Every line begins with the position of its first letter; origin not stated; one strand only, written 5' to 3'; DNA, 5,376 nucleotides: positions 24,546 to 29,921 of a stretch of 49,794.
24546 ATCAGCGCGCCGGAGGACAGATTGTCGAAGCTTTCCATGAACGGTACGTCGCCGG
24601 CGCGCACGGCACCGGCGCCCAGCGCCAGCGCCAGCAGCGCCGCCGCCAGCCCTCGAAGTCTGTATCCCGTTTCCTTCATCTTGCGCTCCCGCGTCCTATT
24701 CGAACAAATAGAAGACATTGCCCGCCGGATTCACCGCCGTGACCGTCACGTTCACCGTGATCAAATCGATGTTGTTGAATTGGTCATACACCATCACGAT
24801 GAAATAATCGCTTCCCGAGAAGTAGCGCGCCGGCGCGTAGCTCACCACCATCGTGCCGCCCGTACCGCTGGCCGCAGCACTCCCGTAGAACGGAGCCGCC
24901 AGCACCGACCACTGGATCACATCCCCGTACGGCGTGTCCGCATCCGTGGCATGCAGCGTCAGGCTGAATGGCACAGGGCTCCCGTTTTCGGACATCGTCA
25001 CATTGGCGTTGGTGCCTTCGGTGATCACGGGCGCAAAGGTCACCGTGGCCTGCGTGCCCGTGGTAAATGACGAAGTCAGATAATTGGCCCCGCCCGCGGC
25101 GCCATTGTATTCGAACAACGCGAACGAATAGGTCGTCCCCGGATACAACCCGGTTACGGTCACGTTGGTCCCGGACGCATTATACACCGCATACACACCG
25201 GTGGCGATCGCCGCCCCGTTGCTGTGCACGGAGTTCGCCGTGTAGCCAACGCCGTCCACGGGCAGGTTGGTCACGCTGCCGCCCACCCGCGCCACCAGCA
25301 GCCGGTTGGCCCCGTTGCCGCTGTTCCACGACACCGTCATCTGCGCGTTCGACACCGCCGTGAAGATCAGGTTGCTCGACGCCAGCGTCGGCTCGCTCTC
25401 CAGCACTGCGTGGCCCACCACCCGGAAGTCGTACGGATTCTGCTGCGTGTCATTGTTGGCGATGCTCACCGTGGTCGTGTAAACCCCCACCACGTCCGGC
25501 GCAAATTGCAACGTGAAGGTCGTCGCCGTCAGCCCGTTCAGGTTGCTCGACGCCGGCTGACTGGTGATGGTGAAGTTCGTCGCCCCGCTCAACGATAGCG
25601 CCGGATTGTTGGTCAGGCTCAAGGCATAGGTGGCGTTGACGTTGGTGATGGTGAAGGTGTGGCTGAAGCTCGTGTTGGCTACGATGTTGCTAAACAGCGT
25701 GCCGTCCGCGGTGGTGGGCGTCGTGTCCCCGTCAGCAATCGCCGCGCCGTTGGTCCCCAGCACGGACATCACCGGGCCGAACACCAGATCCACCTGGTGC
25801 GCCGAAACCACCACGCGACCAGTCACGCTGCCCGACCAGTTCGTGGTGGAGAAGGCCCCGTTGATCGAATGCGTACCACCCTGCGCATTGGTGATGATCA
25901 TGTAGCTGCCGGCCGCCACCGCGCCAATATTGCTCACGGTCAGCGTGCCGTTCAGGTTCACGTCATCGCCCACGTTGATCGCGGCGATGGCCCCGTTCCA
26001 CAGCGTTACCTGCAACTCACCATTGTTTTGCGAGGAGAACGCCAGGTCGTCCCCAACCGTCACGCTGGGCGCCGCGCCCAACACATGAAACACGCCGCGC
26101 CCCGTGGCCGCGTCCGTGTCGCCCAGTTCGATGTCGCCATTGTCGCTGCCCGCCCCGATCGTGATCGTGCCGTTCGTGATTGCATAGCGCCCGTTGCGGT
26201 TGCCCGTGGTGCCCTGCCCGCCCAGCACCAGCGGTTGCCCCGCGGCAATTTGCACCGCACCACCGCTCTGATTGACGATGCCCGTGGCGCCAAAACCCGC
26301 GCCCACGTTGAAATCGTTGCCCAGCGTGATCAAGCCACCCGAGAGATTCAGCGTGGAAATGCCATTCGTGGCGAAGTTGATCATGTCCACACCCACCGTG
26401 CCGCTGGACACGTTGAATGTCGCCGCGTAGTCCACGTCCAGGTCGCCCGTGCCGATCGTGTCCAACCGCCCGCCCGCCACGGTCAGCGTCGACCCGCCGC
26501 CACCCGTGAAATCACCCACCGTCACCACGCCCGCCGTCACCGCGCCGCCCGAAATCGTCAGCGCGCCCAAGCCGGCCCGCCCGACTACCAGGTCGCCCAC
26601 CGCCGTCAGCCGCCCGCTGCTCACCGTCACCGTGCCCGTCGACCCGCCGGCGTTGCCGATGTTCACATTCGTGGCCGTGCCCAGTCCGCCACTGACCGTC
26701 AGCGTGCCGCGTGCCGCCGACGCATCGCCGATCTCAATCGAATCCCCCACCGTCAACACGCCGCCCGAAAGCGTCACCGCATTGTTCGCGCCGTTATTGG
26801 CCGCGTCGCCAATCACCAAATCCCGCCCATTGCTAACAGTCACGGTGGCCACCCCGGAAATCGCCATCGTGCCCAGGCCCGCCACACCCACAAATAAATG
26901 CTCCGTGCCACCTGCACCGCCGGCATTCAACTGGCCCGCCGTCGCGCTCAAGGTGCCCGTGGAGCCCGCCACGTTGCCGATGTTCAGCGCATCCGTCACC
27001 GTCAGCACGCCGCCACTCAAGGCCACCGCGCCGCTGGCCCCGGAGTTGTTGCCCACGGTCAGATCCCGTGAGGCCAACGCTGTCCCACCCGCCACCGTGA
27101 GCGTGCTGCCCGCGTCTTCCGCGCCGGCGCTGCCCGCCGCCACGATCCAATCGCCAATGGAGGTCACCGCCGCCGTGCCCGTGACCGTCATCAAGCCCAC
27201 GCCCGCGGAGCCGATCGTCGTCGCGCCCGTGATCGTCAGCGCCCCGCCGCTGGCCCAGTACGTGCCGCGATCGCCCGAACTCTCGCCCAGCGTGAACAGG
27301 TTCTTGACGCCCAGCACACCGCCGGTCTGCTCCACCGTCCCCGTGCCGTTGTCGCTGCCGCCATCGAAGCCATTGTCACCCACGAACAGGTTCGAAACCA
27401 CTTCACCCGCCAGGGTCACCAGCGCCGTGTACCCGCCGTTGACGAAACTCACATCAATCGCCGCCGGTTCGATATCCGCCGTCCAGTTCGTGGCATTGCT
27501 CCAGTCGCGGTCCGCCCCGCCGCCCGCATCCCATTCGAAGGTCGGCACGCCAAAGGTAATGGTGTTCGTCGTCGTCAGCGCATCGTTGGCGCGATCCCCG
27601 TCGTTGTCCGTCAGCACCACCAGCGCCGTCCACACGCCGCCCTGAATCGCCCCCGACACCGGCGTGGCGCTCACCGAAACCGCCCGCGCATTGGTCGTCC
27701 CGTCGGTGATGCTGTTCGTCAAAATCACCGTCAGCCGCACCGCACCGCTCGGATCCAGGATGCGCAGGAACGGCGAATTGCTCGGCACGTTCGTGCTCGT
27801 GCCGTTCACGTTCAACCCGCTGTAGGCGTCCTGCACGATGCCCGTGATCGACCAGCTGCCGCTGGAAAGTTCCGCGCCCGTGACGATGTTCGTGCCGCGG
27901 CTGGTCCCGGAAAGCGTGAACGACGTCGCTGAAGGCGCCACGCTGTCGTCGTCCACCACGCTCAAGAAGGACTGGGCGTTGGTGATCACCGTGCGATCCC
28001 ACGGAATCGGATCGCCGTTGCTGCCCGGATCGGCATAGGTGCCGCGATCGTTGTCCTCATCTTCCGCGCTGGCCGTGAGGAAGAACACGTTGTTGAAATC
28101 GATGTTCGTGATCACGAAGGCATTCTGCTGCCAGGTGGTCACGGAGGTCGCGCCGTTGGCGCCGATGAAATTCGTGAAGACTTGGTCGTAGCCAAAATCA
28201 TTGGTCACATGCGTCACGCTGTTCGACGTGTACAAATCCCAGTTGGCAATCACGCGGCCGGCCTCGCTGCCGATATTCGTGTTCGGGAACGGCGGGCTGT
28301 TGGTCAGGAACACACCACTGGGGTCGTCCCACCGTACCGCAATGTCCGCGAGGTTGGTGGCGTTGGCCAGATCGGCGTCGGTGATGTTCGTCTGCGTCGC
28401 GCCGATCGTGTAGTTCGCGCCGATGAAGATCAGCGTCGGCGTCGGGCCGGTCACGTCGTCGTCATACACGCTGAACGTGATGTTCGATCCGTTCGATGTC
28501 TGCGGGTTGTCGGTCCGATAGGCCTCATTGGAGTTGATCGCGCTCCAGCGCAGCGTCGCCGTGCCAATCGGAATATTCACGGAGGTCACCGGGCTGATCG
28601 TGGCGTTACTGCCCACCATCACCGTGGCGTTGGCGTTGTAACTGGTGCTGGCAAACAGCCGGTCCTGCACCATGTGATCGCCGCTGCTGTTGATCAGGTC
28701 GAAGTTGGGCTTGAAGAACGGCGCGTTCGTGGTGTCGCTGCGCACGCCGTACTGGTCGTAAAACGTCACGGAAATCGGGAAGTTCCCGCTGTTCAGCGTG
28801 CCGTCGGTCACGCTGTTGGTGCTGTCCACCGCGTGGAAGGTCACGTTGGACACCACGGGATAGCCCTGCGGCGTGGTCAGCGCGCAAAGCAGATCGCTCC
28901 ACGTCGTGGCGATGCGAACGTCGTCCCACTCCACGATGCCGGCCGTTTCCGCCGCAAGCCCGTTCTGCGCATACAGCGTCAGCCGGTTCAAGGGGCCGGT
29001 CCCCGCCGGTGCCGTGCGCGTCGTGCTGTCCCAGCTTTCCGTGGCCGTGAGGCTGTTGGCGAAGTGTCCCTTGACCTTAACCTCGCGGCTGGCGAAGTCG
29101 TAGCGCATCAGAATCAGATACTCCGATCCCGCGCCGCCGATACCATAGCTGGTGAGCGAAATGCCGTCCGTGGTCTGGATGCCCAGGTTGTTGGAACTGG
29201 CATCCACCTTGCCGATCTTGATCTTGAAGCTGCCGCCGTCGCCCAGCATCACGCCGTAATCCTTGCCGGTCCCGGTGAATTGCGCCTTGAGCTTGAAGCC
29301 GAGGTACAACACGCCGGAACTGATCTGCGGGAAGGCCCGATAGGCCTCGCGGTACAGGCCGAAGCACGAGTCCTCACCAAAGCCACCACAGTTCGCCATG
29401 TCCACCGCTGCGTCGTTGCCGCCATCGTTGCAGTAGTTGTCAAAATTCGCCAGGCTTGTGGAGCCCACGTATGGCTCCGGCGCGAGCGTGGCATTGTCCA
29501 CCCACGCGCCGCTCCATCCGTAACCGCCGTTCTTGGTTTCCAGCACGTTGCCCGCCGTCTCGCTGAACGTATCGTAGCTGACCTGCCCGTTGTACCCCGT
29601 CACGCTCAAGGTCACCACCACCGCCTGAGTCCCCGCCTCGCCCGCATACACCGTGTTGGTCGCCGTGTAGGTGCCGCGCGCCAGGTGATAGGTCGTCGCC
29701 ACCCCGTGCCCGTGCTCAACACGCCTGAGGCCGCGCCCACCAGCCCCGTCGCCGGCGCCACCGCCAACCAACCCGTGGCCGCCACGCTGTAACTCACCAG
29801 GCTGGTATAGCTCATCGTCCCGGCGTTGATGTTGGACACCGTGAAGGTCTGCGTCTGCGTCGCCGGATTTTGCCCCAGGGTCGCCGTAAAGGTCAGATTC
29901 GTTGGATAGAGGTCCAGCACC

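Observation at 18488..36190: Tightly packed seven-ORF (six-gene if the frame change is an error) surface-protein operon ending in a single PEP-CTERM protein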

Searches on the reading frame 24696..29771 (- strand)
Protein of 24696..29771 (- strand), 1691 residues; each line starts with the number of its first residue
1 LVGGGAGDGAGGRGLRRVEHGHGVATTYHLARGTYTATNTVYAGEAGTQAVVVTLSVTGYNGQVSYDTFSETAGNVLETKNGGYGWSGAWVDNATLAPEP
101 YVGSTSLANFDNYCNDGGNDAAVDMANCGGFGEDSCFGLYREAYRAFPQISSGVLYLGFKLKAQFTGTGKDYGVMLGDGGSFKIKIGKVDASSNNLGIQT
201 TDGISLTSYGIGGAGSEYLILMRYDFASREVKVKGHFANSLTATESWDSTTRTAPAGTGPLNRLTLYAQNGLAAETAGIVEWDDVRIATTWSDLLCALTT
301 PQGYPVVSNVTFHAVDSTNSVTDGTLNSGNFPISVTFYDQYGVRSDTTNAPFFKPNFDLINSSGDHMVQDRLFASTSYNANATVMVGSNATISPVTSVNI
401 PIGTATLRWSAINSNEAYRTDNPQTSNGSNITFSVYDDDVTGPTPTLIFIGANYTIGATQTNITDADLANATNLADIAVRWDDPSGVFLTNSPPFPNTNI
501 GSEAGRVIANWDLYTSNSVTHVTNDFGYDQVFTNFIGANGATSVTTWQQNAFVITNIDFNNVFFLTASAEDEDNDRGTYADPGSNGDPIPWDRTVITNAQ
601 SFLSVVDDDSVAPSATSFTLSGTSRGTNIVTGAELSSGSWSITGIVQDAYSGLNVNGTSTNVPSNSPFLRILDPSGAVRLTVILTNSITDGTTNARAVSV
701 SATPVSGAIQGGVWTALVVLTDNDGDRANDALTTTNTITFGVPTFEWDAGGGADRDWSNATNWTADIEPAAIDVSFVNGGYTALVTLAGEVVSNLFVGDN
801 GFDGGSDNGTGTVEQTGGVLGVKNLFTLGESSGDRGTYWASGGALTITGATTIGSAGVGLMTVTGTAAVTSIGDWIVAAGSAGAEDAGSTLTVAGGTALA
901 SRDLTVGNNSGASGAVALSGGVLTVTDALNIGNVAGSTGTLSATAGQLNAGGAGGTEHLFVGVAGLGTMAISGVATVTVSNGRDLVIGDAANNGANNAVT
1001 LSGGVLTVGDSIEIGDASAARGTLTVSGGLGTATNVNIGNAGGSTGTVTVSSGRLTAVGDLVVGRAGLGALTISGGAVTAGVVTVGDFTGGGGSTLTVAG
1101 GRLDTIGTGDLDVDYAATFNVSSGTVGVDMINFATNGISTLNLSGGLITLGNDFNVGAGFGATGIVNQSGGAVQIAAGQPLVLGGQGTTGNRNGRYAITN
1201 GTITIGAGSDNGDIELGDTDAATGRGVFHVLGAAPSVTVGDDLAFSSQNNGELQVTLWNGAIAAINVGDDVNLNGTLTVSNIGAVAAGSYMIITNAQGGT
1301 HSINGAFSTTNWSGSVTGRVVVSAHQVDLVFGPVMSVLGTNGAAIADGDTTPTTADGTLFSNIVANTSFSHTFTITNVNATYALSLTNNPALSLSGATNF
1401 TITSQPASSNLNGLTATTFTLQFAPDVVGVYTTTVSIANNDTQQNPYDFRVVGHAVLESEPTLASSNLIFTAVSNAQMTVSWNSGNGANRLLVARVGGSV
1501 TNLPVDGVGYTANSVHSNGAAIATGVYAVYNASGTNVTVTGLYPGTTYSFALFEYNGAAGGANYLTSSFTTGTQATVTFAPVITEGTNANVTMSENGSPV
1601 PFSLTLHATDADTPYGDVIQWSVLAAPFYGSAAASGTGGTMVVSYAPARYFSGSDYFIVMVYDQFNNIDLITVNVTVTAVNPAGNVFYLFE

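Call 11: search_protein_families(library=pfam, proteins=[window:24696-29771:-], max_evalue=0.01)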
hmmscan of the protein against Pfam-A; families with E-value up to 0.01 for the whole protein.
window:24696-29771:- (1691 aa): 2 families
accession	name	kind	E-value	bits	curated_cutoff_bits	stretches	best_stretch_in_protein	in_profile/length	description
PF00041.27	fn3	-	4.8e-05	23.9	25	1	1466-1561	4-75/84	Fibronectin type III domain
PF16656.11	Pur_ac_phosph_N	-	0.0014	19.6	30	1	1467-1557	5-83/93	Purple acid Phosphatase, N-terminal domain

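Call 12: search_protein_families(library=ncbifam, proteins=[window:24696-29771:-], max_evalue=0.01)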
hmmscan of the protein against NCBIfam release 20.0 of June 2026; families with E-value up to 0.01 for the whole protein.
window:24696-29771:- (1691 aa): 3 families
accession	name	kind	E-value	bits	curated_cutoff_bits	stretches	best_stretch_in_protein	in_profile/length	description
NF012200.0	choice_anch_D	domain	4.3e-12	46.5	45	1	1340-1443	7-107/108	choice-of-anchor D domain-containing protein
TIGR04393.1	rpt_T5SS_PEPC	repeat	1.4e-05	25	23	1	1036-1078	2-46/49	T5SS/PEP-CTERM-associated repeat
NF012211.1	tand_rpt_95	domain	6.2e-05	22.9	90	1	1604-1683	15-90/98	tandem-95 repeat protein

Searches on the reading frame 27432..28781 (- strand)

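Call 68: search_protein_families(library=pfam, proteins=[window:27432-28781:-], max_evalue=1)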
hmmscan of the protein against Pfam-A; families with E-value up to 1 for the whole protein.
window:27432-28781:- (450 aa): 1 family
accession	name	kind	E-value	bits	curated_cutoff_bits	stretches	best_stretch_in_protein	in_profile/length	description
PF06084.16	Cytomega_TRL10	-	0.066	13.7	20.2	1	200-252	44-94/149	Cytomegalovirus TRL10 protein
